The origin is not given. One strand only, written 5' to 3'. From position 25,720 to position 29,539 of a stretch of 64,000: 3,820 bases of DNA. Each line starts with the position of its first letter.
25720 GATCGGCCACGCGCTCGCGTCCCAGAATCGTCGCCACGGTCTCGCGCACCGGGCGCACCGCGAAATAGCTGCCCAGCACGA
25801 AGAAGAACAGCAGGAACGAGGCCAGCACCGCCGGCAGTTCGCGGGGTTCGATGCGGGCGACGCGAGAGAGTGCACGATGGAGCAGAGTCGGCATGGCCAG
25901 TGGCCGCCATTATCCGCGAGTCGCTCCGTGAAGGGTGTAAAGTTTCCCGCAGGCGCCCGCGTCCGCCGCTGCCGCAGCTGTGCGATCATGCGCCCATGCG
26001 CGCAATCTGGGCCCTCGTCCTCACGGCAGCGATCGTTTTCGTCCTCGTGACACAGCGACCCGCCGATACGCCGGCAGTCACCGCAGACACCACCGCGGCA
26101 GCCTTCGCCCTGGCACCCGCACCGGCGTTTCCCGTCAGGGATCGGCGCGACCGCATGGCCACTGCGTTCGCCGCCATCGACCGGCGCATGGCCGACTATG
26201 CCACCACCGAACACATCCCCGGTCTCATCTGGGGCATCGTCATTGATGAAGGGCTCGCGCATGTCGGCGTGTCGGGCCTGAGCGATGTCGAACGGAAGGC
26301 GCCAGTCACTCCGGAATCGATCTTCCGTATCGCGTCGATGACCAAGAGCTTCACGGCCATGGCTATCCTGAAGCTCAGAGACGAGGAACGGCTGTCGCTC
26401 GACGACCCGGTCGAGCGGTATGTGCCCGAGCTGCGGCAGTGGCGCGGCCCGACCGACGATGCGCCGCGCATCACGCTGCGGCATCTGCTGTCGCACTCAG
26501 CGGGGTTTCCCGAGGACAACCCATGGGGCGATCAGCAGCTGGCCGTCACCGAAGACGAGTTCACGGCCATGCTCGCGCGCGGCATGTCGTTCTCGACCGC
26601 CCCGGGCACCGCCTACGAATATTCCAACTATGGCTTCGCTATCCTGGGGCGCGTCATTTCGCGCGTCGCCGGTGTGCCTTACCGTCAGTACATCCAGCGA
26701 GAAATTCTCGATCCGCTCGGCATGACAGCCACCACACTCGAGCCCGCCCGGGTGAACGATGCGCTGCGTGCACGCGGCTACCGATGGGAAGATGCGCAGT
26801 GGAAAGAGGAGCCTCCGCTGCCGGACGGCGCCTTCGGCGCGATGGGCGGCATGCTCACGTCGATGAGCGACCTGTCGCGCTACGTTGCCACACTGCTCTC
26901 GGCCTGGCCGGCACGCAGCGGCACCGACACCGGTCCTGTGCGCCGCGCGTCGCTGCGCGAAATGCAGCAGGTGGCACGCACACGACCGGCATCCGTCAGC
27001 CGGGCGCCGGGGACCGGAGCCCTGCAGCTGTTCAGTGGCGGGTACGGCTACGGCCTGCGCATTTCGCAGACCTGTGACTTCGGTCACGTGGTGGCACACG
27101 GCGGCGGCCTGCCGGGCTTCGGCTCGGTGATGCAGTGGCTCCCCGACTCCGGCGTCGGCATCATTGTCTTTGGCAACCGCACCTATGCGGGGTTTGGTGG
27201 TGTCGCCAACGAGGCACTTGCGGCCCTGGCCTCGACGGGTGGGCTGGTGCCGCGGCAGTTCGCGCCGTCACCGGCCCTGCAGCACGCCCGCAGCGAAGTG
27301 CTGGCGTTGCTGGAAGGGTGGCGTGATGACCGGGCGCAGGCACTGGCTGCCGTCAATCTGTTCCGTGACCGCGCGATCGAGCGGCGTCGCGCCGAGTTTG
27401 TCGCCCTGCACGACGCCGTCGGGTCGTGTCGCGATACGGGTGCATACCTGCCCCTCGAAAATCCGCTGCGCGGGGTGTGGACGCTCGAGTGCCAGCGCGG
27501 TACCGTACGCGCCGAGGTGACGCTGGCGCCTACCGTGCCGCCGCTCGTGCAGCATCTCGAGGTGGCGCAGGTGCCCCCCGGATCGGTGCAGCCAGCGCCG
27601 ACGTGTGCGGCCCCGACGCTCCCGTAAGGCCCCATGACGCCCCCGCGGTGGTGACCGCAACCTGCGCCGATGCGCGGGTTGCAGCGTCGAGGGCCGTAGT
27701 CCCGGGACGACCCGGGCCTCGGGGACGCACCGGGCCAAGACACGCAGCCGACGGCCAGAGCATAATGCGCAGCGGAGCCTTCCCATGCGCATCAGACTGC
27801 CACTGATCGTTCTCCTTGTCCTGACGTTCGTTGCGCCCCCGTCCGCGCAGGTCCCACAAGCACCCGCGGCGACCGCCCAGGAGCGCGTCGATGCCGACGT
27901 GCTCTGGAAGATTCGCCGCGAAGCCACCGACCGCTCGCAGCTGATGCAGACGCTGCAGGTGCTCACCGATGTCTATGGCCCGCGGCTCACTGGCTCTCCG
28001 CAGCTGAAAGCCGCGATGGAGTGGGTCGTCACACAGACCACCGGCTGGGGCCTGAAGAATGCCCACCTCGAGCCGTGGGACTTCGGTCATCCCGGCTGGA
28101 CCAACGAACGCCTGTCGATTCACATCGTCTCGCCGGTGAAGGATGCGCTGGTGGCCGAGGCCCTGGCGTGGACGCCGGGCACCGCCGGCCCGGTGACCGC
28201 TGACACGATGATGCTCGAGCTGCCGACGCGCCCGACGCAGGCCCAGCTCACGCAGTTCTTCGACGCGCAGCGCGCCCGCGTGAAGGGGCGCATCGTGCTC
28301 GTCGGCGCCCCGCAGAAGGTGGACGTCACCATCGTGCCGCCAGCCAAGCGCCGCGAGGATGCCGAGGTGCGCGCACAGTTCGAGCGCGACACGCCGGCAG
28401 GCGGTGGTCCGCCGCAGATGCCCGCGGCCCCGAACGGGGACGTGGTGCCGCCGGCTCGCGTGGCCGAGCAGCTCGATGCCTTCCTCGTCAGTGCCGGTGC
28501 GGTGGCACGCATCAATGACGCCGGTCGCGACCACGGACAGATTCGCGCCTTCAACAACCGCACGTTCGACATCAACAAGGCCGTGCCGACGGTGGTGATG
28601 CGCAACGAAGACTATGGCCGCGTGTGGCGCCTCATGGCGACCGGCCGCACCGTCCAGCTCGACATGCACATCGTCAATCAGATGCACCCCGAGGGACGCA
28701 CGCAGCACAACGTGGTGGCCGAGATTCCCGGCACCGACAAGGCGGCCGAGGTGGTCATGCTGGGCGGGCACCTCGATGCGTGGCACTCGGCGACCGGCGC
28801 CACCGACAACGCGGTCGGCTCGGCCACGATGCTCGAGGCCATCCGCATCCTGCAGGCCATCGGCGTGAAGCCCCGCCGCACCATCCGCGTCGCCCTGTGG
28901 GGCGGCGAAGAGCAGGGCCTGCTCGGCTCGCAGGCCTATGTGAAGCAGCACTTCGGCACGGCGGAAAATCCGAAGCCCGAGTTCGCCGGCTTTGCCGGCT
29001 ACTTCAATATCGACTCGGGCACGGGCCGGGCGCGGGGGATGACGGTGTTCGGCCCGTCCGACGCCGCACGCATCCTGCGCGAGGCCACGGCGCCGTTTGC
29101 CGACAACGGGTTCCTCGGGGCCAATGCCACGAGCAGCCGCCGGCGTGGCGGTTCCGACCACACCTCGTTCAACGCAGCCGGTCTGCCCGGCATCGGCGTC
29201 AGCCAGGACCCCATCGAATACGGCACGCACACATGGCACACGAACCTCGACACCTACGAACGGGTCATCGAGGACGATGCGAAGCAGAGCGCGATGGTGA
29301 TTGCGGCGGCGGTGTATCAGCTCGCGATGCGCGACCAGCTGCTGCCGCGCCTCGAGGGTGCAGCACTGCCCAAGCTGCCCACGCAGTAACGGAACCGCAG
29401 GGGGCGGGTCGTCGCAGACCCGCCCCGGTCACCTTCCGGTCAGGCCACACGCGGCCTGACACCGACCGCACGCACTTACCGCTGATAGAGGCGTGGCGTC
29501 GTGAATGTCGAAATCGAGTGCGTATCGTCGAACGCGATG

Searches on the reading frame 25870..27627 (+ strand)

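Call 72: search_protein_families(library=pfam, proteins=[window:25870-27627:+], max_evalue=0.00001)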
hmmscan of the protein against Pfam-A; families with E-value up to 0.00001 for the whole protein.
window:25870-27627:+ (585 aa): 1 family
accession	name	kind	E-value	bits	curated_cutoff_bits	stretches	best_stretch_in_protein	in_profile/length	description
PF00144.29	Beta-lactamase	-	5.7e-69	233.2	27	1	104-453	2-326/329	Beta-lactamase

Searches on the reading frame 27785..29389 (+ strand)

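Call 72: search_protein_families(library=pfam, proteins=[window:27785-29389:+], max_evalue=0.00001)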
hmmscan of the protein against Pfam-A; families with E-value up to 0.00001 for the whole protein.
window:27785-29389:+ (534 aa): 2 families
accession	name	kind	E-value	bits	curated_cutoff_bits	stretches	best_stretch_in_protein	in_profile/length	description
PF04389.22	Peptidase_M28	-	4.9e-38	131.2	21.3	1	309-509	1-192/193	Peptidase family M28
PF01546.33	Peptidase_M20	-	1.7e-07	31.8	24.6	1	336-398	30-91/206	Peptidase family M20/M25/M40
